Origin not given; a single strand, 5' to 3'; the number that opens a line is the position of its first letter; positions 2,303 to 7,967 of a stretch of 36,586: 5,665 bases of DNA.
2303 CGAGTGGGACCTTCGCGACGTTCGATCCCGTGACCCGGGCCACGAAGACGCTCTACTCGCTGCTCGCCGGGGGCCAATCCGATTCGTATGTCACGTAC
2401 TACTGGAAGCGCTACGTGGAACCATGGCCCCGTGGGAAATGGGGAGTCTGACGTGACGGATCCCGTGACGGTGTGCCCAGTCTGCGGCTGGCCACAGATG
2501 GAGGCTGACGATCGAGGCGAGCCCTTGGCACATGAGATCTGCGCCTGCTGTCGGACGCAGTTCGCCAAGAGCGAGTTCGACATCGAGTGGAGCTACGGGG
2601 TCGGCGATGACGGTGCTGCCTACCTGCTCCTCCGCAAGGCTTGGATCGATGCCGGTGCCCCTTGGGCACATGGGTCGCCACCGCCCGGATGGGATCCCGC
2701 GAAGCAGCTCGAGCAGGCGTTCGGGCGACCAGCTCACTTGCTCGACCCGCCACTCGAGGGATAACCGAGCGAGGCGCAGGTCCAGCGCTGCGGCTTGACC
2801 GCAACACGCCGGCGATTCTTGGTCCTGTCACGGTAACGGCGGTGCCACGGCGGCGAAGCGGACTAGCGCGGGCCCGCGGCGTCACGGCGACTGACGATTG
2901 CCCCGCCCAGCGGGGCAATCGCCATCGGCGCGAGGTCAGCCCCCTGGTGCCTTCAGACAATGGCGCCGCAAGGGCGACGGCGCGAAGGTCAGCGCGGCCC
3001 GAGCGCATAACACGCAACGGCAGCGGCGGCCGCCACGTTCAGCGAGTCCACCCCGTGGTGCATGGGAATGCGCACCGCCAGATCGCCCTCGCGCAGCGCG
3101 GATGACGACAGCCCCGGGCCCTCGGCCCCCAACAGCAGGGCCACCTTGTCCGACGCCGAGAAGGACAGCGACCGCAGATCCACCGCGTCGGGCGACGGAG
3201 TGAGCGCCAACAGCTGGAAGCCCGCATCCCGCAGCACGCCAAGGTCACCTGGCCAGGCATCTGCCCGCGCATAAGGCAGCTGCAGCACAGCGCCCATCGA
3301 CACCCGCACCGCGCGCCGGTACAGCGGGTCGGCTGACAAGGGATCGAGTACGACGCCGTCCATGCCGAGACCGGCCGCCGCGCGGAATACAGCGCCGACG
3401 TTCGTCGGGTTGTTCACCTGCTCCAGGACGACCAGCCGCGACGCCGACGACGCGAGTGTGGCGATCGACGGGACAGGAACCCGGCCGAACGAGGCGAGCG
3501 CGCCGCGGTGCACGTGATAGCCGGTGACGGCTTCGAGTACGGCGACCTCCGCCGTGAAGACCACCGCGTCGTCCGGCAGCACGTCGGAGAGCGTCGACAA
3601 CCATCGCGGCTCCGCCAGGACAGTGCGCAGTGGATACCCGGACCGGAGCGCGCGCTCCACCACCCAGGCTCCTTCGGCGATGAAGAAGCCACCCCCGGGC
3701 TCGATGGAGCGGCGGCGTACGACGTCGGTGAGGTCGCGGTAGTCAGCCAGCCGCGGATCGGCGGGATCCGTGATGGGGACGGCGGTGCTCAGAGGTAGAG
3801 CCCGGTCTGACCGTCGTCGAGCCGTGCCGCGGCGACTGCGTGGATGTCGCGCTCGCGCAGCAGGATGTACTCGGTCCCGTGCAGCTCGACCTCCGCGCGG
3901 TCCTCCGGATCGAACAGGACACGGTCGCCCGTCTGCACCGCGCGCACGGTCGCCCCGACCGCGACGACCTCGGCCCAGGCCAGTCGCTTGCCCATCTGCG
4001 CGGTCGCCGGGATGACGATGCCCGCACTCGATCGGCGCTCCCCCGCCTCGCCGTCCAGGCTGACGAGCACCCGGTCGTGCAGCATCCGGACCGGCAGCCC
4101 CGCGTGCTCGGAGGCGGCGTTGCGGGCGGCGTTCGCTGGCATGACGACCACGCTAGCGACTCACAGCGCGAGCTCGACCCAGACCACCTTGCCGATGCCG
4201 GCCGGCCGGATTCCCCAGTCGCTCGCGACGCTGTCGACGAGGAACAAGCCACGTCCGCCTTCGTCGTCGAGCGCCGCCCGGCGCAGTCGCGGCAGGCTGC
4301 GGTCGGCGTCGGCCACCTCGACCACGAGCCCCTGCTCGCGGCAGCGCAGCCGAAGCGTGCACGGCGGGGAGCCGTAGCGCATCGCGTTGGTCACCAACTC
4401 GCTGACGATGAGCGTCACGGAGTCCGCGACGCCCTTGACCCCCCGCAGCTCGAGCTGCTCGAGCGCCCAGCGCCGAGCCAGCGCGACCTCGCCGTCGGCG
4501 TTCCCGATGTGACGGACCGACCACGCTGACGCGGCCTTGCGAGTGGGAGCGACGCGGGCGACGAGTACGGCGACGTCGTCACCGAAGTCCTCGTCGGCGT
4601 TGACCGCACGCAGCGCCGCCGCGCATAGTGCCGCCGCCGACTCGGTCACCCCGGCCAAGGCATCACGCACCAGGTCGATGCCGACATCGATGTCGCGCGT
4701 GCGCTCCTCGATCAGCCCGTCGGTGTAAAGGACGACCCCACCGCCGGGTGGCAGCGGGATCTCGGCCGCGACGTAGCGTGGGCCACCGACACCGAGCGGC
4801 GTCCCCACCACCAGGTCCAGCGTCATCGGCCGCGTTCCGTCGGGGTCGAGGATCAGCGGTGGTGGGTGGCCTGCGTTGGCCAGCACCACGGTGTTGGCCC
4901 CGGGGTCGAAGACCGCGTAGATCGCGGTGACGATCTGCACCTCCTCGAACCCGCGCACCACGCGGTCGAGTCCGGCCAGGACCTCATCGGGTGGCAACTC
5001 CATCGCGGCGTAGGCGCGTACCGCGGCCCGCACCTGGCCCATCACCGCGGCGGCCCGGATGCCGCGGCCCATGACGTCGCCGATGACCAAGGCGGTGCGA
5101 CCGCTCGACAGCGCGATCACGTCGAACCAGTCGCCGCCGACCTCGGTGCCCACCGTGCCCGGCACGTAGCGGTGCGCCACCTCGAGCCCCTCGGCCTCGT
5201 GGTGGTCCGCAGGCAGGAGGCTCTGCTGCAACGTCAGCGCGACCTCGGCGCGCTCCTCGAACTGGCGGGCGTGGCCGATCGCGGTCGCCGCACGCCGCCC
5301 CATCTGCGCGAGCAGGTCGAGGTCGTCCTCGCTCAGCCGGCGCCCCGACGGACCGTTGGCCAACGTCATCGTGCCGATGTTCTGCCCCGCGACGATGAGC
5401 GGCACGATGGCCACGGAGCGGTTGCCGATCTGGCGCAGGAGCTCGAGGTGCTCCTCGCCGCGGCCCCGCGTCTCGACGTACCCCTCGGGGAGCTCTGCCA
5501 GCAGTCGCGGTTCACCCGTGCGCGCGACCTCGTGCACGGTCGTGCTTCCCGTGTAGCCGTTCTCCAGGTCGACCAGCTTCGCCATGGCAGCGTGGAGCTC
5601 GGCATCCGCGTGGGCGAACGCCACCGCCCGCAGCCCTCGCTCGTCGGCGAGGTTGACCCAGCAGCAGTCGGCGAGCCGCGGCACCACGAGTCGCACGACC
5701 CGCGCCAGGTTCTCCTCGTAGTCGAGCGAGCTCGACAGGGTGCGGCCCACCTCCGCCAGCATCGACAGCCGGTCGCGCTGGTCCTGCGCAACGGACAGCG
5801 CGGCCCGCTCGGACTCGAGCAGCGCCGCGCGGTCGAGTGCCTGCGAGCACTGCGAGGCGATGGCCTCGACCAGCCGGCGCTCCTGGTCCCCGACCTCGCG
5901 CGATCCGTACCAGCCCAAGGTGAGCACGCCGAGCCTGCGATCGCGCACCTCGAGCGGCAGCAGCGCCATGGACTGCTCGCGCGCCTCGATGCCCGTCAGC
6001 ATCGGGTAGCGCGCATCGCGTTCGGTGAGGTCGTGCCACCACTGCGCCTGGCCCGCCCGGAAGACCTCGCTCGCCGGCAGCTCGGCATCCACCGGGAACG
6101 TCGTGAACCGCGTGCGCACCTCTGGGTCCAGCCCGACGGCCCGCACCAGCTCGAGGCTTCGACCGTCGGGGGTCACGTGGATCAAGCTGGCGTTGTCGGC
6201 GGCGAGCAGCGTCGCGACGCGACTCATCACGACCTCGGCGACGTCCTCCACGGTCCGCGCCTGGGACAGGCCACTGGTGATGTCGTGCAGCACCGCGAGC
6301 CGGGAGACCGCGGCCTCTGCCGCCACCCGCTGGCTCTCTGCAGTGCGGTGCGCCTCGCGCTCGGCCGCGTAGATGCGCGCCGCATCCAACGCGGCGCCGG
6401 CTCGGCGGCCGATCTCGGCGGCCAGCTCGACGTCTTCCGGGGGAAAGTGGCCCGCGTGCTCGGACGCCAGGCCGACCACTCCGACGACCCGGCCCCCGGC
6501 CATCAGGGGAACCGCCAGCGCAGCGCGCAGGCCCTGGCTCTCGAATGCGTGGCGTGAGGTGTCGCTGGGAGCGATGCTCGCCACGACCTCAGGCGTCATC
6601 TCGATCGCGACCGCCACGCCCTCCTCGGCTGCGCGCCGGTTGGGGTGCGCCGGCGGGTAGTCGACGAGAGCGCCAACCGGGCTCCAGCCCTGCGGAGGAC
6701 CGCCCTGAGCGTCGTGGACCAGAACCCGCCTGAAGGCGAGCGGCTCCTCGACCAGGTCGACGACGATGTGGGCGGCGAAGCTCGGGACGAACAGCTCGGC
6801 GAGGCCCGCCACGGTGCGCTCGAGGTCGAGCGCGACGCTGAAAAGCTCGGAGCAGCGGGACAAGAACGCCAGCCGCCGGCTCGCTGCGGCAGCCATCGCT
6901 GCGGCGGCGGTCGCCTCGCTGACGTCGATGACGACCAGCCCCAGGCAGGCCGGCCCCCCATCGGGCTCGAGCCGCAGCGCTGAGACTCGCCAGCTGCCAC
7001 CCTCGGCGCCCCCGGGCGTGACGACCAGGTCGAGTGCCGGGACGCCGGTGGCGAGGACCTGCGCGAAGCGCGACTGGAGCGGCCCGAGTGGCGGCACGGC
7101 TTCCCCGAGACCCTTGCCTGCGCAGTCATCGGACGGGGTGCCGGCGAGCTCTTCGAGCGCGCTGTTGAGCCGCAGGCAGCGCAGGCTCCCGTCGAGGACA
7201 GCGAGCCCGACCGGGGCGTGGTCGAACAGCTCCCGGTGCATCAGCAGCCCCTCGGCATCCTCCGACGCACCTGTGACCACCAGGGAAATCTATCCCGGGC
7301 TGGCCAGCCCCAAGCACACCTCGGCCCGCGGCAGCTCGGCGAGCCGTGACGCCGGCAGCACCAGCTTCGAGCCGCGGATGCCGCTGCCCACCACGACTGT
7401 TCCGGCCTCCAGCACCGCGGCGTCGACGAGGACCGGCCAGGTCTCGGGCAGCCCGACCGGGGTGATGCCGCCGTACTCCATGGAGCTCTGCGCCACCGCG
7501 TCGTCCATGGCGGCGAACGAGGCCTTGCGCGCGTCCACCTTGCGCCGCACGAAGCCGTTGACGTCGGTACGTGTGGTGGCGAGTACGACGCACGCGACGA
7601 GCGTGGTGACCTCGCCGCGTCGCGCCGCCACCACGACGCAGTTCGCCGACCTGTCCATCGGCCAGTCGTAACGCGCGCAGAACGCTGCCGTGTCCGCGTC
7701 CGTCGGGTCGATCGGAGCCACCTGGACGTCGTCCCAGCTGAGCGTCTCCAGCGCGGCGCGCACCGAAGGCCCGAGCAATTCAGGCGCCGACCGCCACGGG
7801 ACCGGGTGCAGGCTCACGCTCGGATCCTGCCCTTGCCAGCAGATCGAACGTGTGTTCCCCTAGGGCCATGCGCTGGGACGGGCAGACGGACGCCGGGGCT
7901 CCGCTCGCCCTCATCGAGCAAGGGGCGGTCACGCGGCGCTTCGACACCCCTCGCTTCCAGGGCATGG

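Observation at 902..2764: Translationally coupled three-gene cassette resembling a type VII-style polymorphic toxin/immunity module with no recognisable toxin family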

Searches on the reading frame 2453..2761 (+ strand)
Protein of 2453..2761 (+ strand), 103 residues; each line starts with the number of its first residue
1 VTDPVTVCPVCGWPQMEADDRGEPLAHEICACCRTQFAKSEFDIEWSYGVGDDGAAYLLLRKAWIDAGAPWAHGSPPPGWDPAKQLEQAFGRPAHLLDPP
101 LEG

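Call 3: search_protein_families(library=pfam, proteins=[window:2453-2761:+], max_evalue=10)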
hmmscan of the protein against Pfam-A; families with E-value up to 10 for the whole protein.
window:2453-2761:+ (103 aa): 2 families
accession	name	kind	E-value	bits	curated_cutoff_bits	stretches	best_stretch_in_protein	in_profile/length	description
PF06044.18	DpnI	-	0.37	10.9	26.7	1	7-38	33-64/183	Dam-replacing family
PF14206.11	Cys_rich_CPCC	-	1.2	9.4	24.5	1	8-34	3-25/75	Cysteine-rich CPCC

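Call 4: search_protein_families(library=ncbifam, proteins=[window:2453-2761:+], max_evalue=10)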
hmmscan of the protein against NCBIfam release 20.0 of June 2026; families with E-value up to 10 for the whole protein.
window:2453-2761:+ (103 aa): 0 families

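Call 12: find_homologous_proteins(query=window:2453-2761:+, max_evalue=0.01)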
Query window:2453-2761:+ (103 aa): 2 proteins with E <= 0.01 among 7 candidates.
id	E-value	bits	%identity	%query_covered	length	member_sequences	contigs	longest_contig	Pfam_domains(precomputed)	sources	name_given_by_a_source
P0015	1.5e-55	205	100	85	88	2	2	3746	-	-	-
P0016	6.0e-36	141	73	83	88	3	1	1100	-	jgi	jgi:hypothetical protein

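Call 14: find_encoding_contigs(protein=P0016, flank=5000, max_places=3)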
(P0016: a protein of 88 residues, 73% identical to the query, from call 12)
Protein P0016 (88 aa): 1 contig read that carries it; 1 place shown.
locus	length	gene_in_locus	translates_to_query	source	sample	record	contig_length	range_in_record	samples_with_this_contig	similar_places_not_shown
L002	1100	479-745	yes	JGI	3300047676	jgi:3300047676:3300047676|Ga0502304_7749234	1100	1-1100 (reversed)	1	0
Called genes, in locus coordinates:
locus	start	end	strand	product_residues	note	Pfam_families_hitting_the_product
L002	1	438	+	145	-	?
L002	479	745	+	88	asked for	-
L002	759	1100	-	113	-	?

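Call 52: search_solved_structures(query=window:2453-2761:+, max_evalue=10, show_alignments=2)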
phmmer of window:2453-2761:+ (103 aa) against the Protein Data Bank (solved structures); distinct sequences matched with E-value up to 10: 6.
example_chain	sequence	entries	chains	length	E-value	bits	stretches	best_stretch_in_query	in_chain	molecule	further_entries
8zao_A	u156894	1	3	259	0.3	14.7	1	9-38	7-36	exoKCR1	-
8zap_A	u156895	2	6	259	0.31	14.7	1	9-38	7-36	C110T-class1 | C110T class2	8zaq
9cdc_A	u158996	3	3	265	0.31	14.7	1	9-38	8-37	Kalium channelrhodopsin 1 C110A | Kalium Channelrhodopsin 1 | Kalium Channelrhodopsin 1 C110A - Continuous Illumination State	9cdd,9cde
8gi8_A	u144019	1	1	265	0.34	14.5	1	9-38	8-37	Kalium Channelrhodopsin 1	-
8h86_A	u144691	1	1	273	0.36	14.5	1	9-38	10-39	HcKCR1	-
8iu0_A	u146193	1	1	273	0.36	14.5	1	9-38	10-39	HcKCR1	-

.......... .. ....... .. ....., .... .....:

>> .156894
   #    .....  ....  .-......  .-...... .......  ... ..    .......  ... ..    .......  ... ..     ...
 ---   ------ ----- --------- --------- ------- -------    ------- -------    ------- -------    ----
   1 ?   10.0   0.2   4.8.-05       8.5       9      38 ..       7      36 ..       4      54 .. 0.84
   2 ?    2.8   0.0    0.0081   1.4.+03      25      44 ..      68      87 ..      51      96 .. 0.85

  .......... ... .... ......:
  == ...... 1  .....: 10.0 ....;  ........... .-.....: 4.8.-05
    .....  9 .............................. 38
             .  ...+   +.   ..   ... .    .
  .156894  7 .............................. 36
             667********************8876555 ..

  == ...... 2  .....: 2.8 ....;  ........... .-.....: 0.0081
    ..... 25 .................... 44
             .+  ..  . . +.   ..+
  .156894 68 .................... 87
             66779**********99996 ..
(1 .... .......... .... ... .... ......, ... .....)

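Call 79: find_related_loci(query=A6, collection=metagenome_contigs, flank=3000)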
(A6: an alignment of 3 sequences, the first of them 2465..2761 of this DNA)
Query A6 (99 aa) in metagenome_contigs; peptide patterns used: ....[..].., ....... (x = any residue, [..] = any of these).
166 stretches matched a pattern, but none encodes a relative of the query by tblastn (E <= 1e-3).

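Call 92: search_solved_structures(query=A6, max_evalue=10)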
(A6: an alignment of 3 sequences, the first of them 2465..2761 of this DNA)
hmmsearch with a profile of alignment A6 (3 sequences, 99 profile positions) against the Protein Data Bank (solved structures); distinct sequences matched with E-value up to 10: 0.

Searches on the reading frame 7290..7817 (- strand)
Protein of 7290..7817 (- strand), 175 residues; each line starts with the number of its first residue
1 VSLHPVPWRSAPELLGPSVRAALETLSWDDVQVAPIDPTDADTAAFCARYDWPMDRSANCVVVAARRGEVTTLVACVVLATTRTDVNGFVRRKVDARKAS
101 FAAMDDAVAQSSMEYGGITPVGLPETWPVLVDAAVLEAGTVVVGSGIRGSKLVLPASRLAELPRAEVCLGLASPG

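Call 27: search_protein_families(library=pfam, proteins=[window:7290-7817:-], max_evalue=0.00001)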
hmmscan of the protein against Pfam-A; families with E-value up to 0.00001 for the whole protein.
window:7290-7817:- (175 aa): 1 family
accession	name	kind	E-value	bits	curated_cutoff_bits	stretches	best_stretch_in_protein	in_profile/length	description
PF04073.20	tRNA_edit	-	8.4e-16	58.6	25.5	1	42-159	6-120/123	Aminoacyl-tRNA editing domain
